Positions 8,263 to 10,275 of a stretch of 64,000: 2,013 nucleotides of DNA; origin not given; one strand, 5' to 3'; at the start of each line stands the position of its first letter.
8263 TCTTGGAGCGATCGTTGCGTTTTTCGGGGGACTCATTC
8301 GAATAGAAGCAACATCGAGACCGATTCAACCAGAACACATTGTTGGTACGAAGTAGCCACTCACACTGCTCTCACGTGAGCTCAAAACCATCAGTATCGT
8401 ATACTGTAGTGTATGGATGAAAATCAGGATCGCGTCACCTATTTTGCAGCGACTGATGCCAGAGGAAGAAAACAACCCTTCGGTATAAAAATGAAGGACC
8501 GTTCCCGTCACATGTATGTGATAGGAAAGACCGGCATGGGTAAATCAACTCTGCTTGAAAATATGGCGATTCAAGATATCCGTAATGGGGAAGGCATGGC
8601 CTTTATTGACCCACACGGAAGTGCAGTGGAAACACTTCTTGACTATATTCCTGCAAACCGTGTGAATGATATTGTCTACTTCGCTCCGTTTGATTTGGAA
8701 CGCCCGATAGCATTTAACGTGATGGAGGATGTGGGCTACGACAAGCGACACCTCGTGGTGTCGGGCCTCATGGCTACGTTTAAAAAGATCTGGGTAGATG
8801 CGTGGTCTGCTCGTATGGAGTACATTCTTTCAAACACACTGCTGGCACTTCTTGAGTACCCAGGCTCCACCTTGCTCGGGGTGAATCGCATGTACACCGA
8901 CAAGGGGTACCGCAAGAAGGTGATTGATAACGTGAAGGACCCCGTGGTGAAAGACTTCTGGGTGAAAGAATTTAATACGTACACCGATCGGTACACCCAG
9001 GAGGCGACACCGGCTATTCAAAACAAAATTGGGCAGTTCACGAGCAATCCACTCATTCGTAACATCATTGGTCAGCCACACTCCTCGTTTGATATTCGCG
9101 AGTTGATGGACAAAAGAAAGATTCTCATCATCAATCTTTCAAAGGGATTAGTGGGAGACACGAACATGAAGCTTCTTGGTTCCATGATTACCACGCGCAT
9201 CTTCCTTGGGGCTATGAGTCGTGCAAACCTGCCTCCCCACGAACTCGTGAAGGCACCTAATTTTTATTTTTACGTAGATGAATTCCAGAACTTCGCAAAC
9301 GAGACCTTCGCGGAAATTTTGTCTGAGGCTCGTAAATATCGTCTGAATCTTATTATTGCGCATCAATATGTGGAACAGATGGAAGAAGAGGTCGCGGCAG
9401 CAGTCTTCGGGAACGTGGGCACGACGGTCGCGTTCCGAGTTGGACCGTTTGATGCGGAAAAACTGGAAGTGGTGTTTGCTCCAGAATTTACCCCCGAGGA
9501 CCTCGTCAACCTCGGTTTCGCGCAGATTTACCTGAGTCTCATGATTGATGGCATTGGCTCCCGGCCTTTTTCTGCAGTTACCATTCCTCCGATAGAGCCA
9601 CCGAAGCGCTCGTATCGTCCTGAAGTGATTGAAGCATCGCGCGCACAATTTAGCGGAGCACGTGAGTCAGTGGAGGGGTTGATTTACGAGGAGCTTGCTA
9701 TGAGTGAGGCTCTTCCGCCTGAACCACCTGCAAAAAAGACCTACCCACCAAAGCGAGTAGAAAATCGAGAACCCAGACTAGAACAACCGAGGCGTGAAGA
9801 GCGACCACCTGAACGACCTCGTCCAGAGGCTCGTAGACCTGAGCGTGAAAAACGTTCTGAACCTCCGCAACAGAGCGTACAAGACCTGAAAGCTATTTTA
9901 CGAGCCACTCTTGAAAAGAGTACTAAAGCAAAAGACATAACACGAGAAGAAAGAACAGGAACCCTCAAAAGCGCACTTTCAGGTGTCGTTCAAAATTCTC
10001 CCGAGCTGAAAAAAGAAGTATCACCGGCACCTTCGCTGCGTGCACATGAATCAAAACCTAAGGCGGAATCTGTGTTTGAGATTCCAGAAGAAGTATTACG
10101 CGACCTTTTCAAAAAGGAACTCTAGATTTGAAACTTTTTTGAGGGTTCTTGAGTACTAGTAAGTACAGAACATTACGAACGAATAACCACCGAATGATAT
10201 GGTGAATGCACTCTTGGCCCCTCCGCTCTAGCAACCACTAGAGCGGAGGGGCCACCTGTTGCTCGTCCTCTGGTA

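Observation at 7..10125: Repeated cassette: secreted Cys/Thr-rich CARDB/Ig-like proteins paired with single-pass membrane proteins, next to a soluble VirD4/TraD-like ATPase. Candidate undescribed surface or secretion system.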

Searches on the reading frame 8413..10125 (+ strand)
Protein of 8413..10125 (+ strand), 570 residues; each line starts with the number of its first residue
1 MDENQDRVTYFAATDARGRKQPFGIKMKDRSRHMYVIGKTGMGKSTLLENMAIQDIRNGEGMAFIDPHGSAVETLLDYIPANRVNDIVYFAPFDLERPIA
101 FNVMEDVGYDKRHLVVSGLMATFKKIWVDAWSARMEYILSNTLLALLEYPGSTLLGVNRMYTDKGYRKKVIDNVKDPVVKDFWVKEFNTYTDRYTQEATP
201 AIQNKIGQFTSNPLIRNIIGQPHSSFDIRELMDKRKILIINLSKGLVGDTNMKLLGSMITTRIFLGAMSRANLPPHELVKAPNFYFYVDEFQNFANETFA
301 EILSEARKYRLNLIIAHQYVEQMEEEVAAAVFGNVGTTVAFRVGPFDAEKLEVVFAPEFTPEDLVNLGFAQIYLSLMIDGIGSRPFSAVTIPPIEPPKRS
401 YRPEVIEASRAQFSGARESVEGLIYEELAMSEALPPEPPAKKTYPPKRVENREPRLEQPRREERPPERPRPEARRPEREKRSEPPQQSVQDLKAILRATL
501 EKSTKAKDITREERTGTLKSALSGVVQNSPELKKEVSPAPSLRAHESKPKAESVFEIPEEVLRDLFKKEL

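Call 3: search_protein_families(library=pfam, proteins=[window:8413-10125:+], max_evalue=0.1)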
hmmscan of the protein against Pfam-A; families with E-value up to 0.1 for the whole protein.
window:8413-10125:+ (570 aa): 11 families
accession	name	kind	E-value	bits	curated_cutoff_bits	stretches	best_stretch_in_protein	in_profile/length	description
PF10412.15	TrwB_AAD_bind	-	3.2e-09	36.6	20.5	1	27-345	11-312/387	Type IV secretion-system coupling protein DNA-binding domain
PF12696.13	TraG-D_C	-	9.4e-07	29.2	22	1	284-343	2-66/126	TraM recognition site of TraD and TraG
PF01935.23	DUF87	-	3.4e-06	27.8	23.2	1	20-262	11-219/220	Helicase HerA, central domain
PF13401.12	AAA_22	-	0.0009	20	27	1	30-55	4-29/130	AAA domain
PF02534.20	T4SS-DNA_transf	-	0.0015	17.9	20.1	1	211-326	238-347/468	Type IV secretory system Conjugative DNA transfer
PF13191.12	AAA_16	-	0.016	16.2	32.6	1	29-53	22-46/167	AAA ATPase domain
PF25199.1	nSTAND_NTPase5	-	0.026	14.8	34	0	28-78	38-89/145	Novel STAND NTPase 5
PF19044.6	P-loop_TraG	-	0.027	13.6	25.8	1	31-124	29-119/413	TraG P-loop domain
PF24389.1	ORC-CDC6-like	-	0.058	12.5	27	0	30-63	31-66/571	ORC-CDC6-like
PF13555.12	AAA_29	-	0.074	13.3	27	0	30-49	22-40/61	P-loop containing region of AAA domain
PF01580.24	FtsK_SpoIIIE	-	0.087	12.7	24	0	21-51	29-59/221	FtsK/SpoIIIE family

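Call 4: search_protein_families(library=ncbifam, proteins=[window:8413-10125:+], max_evalue=0.1)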
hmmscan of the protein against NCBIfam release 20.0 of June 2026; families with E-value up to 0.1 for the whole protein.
window:8413-10125:+ (570 aa): 17 families
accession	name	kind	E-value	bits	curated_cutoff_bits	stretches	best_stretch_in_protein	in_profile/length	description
TIGR03743.1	SXT_TraD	subfamily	9.3e-12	44.2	366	2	20-70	164-214/636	conjugative transfer system coupling protein TraD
NF045973.1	conju_CD1115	equivalog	2.4e-10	39.8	250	1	27-344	20-358/442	VirD4-like conjugal transfer protein, CD1115 family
TIGR03754.1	conj_TOL_TraD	equivalog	8.8e-08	31.1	647.55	1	21-71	170-220/643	type IV conjugative transfer system coupling protein TraD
NF053655.1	CedD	equivalog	3.5e-06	26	600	1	20-85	210-275/527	DNA-translocating ATPase CedD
NF041447.1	TrbC_conju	equivalog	4.8e-05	22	800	1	18-67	116-165/685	F-type conjugative transfer protein TrbC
NF033849.1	ser_rich_anae_1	subfamily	0.00063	17.2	650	1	194-330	933-1081/1163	serine-rich protein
TIGR03499.1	FlhF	equivalog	0.0014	18.7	174.15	0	435-517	61-139/286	flagellar biosynthesis GTPase FlhF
NF045975.1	VirB4_plasma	equivalog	0.0021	15.8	590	1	31-68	515-552/894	Mbov_0397 family ICE element conjugal transfer ATPase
TIGR02759.1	TraD_Ftype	equivalog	0.0087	14.9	521.35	0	286-343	411-473/566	type IV conjugative transfer system coupling protein TraD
NF002981.0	PRK03695.1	equivalog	0.013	14.8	281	1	18-53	14-48/253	vitamin B12 ABC transporter ATP-binding protein BtuD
TIGR02237.1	recomb_radB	equivalog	0.014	15.3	172.4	0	36-96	17-80/210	DNA repair and recombination protein RadB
TIGR00929.1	VirB4_CagE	subfamily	0.015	13.5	643.1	0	33-69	439-476/792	VirB4 family type IV secretion/conjugal transfer ATPase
NF010447.0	PRK13873.1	equivalog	0.022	12.7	1020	1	31-65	441-475/815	conjugal transfer protein TrbE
TIGR03420.1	DnaA_homol_Hda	equivalog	0.025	14.1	194.8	1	27-118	34-130/226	DnaA regulatory inactivator Hda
TIGR03783.1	Bac_Flav_CT_G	subfamily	0.044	11.6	261.55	0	31-104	438-510/829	TraG family conjugative transposon ATPase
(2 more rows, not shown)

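Call 13: find_homologous_proteins(query=window:8413-10125:+, max_evalue=1e-20)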
Query window:8413-10125:+ (570 aa): 8000 proteins with E <= 1e-20 among 8000 candidates; the best 120 are listed.
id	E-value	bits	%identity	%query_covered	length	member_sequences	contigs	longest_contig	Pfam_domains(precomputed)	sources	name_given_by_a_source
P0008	0.0e+0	1275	100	100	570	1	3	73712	PF10412.16,PF01935.24,PF12696.14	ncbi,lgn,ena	ncbi:MAG: type IV secretion system DNA-binding domain-containing protein [Patescibacteria group bact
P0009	4.8e-297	1004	79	100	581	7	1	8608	PF10412.16,PF12696.14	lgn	-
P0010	6.8e-293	991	76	100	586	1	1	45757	PF10412.16,PF12696.14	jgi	jgi:energy-coupling factor transporter ATP-binding protein EcfA2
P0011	1.9e-289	979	78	100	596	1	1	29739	PF10412.16,PF12696.14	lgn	-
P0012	2.4e-287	972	74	100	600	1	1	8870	PF10412.16,PF12696.14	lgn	-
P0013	7.1e-286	967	77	100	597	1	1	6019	PF10412.16,PF12696.14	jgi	jgi:hypothetical protein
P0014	2.1e-285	966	78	100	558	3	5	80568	PF10412.16,PF12696.14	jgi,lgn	jgi:energy-coupling factor transporter ATP-binding protein EcfA2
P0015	9.3e-285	964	75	100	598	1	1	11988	PF10412.16,PF02534.21,PF12696.14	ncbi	-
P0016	2.5e-283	959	76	100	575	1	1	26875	PF10412.16,PF01935.24,PF12696.14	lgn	-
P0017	1.1e-281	954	78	100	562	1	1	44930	PF10412.16,PF01935.24,PF12696.14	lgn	-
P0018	4.3e-281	952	77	100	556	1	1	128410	PF10412.16,PF12696.14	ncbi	-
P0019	1.1e-280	950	75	100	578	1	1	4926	PF10412.16,PF01935.24,PF12696.14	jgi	jgi:hypothetical protein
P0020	4.1e-280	948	75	100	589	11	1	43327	PF10412.16,PF12696.14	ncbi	-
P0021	5.1e-280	948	76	99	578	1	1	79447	PF10412.16,PF12696.14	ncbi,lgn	ncbi:MAG: type IV secretory system conjugative DNA transfer family protein [Bacillota bacterium]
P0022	1.1e-279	947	76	100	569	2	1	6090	PF10412.16,PF12696.14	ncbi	-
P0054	5.5e-264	895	73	99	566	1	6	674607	PF10412.16,PF01935.24,PF12696.14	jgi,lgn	-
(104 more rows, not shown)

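Call 20: find_related_loci(query=window:8413-10125:+, collection=genome_contigs, flank=10000)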
Query window:8413-10125:+ (570 aa) in genome_contigs; peptide patterns used: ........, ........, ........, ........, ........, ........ (x = any residue, [..] = any of these).
600 stretches matched a pattern (row limit reached: there are more); 587 encode a relative of the query (tblastn E <= 1e-3); the best 80 are kept; 80 distinct loci.
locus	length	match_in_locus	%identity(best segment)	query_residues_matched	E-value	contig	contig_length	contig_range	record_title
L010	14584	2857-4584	72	3-570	0e+0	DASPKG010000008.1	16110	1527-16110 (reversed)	MAG TPA_asm: Candidatus Paceibacterota bacterium isolate SMAG_U12030 k141_416243, whole genome shotgun sequence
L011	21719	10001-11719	71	3-570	0e+0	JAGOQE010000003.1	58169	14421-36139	MAG: Candidatus Paceibacterota bacterium isolate Gw_Eff_bin_129 Gw_Eff_781_length_58169_cov_8.185607, whole genome shotg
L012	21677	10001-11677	72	1-567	0e+0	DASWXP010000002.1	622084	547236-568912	MAG TPA_asm: Candidatus Paceibacterota bacterium isolate SMAG_U3688 k141_7539, whole genome shotgun sequence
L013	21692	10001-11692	72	3-567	0e+0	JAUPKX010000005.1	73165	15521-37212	MAG: Patescibacteria group bacterium isolate erpe_2018_pw_0hr_WHONDRS-PP48-000085_B_bin.9 scaffold_542707, whole genome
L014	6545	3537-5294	69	3-567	0e+0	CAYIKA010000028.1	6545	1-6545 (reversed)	MAG TPA_asm: uncultured Candidatus Saccharibacteria bacterium isolate ERP119705_co21_69 genome assembly, contig: NODE_15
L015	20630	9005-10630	70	3-567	0e+0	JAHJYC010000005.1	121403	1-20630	MAG: Patescibacteria group bacterium isolate UMS_A.mb.28 UMS_A.mb.28_k119_389084, whole genome shotgun sequence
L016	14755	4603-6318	69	1-567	0e+0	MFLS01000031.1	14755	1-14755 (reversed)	MAG: Candidatus Kaiserbacteria bacterium RIFCSPHIGHO2_12_FULL_56_13 rifcsphigho2_12_scaffold_8149, whole genome shotgun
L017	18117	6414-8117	70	3-567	0e+0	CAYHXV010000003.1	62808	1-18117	MAG TPA_asm: uncultured Candidatus Saccharibacteria bacterium isolate ERP119705_co17_327 genome assembly, contig: NODE_3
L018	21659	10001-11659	72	3-567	0e+0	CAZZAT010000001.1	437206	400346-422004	MAG TPA_asm: uncultured Candidatus Saccharibacteria bacterium isolate SRP329715_co2_84 genome assembly, contig: NODE_14_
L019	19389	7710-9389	70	3-531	0e+0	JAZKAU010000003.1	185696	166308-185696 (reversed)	MAG: Patescibacteria group bacterium isolate ADI_H3L2_1_122_18_3-bin046 ADIH3L21_B046_0_000000000003, whole genome shotg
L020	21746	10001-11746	65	3-569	0e+0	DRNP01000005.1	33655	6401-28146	MAG TPA_asm: Candidatus Kaiserbacteria bacterium isolate HyVt-514 HyVt-514_k145_1095807, whole genome shotgun sequence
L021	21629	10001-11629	68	3-569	0e+0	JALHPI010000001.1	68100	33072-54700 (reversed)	MAG: Candidatus Paceibacterota bacterium isolate bin.228 c_000000002269, whole genome shotgun sequence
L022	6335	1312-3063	66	1-569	0e+0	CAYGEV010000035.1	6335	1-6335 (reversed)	MAG TPA_asm: uncultured Candidatus Saccharibacteria bacterium isolate ERP113451_co3_20 genome assembly, contig: NODE_115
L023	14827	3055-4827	65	3-569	0e+0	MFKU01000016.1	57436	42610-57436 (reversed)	MAG: Candidatus Kaiserbacteria bacterium RIFCSPHIGHO2_01_FULL_53_31 rifcsphigho2_01_scaffold_750, whole genome shotgun s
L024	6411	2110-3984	63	3-569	0e+0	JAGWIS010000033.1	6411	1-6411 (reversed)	MAG: Patescibacteria group bacterium isolate REEB12 contig-150_16176, whole genome shotgun sequence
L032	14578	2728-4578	64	3-570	0e+0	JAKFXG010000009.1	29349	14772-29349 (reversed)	MAG: Candidatus Parcubacteria bacterium isolate ND2_Bin_26 ND2_0000155, whole genome shotgun sequence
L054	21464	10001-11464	67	6-478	0e+0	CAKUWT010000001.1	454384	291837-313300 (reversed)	MAG: uncultured Patescibacteria group bacterium isolate REFINED_METABAT215_TOP10_CONTIGS_1500_ASSEMBLY_K77_MERGED__Nepal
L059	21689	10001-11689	60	6-540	0e+0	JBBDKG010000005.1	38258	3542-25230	MAG: Candidatus Paceibacterota bacterium isolate LejiaA_53_16 Lejia_A_1717_length_38258_cov_9, whole genome shotgun sequ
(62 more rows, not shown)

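Call 62: search_solved_structures(query=window:8413-10125:+, max_evalue=0.01)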
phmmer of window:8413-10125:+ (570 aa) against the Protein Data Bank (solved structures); distinct sequences matched with E-value up to 0.01: 2.
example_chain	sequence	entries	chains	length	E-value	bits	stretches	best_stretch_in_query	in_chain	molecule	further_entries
1gl6_A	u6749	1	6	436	0.0019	20.4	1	30-72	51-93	ATPASE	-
1e9r_A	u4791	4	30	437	0.0019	20.4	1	30-72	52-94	CONJUGAL TRANSFER PROTEIN TRWB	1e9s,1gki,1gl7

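Call 76: search_protein_families(library=padloc, proteins=[window:8413-10125:+], max_evalue=0.01)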
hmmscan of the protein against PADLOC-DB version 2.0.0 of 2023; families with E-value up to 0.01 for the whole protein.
window:8413-10125:+ (570 aa): 6 families
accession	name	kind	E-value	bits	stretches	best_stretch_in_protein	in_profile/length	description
PDLC04140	mad8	-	2.1e-15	55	1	25-368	20-280/314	mads_8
PDLC04103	HerA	-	3e-07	27.2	1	289-343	459-509/579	-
PDLC04105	HerA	-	0.00026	17.7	0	31-70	166-206/576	-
PDLC01055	HerA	-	0.00049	17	1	32-62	158-188/532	Type III coevolved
PDLC02422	PprDinG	-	0.0012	15.1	1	1-82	168-244/930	-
PDLC04106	HerA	-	0.0096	12.5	0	292-342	534-580/667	-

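Call 81: find_encoding_contigs(protein=P0054, flank=3000, max_places=2)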
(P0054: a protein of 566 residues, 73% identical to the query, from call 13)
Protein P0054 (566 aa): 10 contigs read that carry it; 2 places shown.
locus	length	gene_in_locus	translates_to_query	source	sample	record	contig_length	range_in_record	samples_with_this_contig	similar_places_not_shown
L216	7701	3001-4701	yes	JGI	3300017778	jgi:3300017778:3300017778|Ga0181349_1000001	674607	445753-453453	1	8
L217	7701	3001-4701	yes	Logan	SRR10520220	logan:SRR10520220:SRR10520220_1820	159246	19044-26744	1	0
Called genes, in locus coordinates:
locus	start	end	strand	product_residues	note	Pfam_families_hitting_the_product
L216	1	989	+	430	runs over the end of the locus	PF01225:Mur_ligase, PF08245:Mur_ligase_M, PF02875:Mur_ligase_C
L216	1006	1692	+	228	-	PF00590:TP_methylase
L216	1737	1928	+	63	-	-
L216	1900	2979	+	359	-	-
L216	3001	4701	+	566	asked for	PF01935:DUF87 (faint), PF10412:TrwB_AAD_bind, PF12696:TraG-D_C (weak)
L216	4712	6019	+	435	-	PF00932:LTD, PF18911:PKD_4 (weak), PF00801:PKD (weak)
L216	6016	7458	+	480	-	PF01073:3Beta_HSD (weak), PF01370:Epimerase, PF04321:RmlD_sub_bind (weak), PF16363:GDP_Man_Dehyd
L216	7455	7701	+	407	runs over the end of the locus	PF13439:Glyco_transf_4 (weak), PF00534:Glycos_transf_1, PF13692:Glyco_trans_1_4, PF13524:Glyco_trans_1_2, PF20706:GT4-conflict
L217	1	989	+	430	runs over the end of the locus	PF01225:Mur_ligase, PF08245:Mur_ligase_M, PF02875:Mur_ligase_C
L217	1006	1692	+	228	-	PF00590:TP_methylase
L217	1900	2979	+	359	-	-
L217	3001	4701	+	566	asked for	PF01935:DUF87 (faint), PF10412:TrwB_AAD_bind, PF12696:TraG-D_C (weak)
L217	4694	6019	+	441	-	PF00932:LTD, PF18911:PKD_4 (weak), PF00801:PKD (weak)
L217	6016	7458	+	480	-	PF01073:3Beta_HSD (weak), PF01370:Epimerase, PF04321:RmlD_sub_bind (weak), PF16363:GDP_Man_Dehyd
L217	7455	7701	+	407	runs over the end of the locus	PF13439:Glyco_transf_4 (weak), PF00534:Glycos_transf_1, PF13692:Glyco_trans_1_4, PF13524:Glyco_trans_1_2, PF20706:GT4-conflict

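Call 83: search_protein_families(library=pfam, proteins=[L059:7879-9162:+, L015:7897-8982:+, L054:4409-6034:+, L032:4581-6089:+, L020:6756-7523:+, L020:4711-5337:+], max_evalue=0.01)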
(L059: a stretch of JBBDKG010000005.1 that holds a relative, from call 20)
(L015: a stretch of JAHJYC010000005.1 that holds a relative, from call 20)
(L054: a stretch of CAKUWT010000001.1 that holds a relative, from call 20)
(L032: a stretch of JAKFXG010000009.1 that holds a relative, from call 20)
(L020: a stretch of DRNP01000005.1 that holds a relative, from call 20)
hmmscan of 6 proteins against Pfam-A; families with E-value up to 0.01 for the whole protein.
L059:7879-9162:+ (427 aa): 2 families
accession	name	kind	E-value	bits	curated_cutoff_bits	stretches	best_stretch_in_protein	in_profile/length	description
PF13200.12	DUF4015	-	6.7e-75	252.5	27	1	65-419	1-313/313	Putative glycosyl hydrolase domain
PF14871.12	GHL6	-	0.0043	17.7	35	0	81-170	4-88/132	Hypothetical glycosyl hydrolase 6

L015:7897-8982:+ (361 aa): 0 families

L054:4409-6034:+ (541 aa): 3 families
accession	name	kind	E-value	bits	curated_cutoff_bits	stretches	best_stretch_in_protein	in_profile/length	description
PF00768.25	Peptidase_S11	-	1e-30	107.4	27.6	1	298-518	6-235/239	D-alanyl-D-alanine carboxypeptidase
PF03734.19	YkuD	-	3.8e-14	53.9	23.4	1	168-283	2-146/146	L,D-transpeptidase catalytic domain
PF13354.11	Beta-lactamase2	-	1.2e-07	31.7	22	1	310-462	5-171/214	Beta-lactamase enzyme family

L032:4581-6089:+ (502 aa): 3 families
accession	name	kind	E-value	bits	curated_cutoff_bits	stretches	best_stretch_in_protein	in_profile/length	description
PF00932.25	LTD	-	1.2e-19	71.1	34.3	1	46-161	4-101/109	Lamin Tail Domain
PF18911.6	PKD_4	-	2e-09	37.8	27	1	246-324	8-85/85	PKD domain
PF00801.26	PKD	-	6.3e-07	29.7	23.5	1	250-316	9-73/80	PKD domain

L020:6756-7523:+ (255 aa): 1 family
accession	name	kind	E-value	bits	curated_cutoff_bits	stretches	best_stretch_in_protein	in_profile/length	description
PF01177.27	Asp_Glu_race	-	9.5e-09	35.8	31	1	15-208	17-210/211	Asp/Glu/Hydantoin racemase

L020:4711-5337:+ (208 aa): 1 family
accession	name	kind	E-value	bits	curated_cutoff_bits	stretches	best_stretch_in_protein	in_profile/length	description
PF14343.11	PrcB_C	-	1.4e-12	48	24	1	130-186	2-56/56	PrcB C-terminal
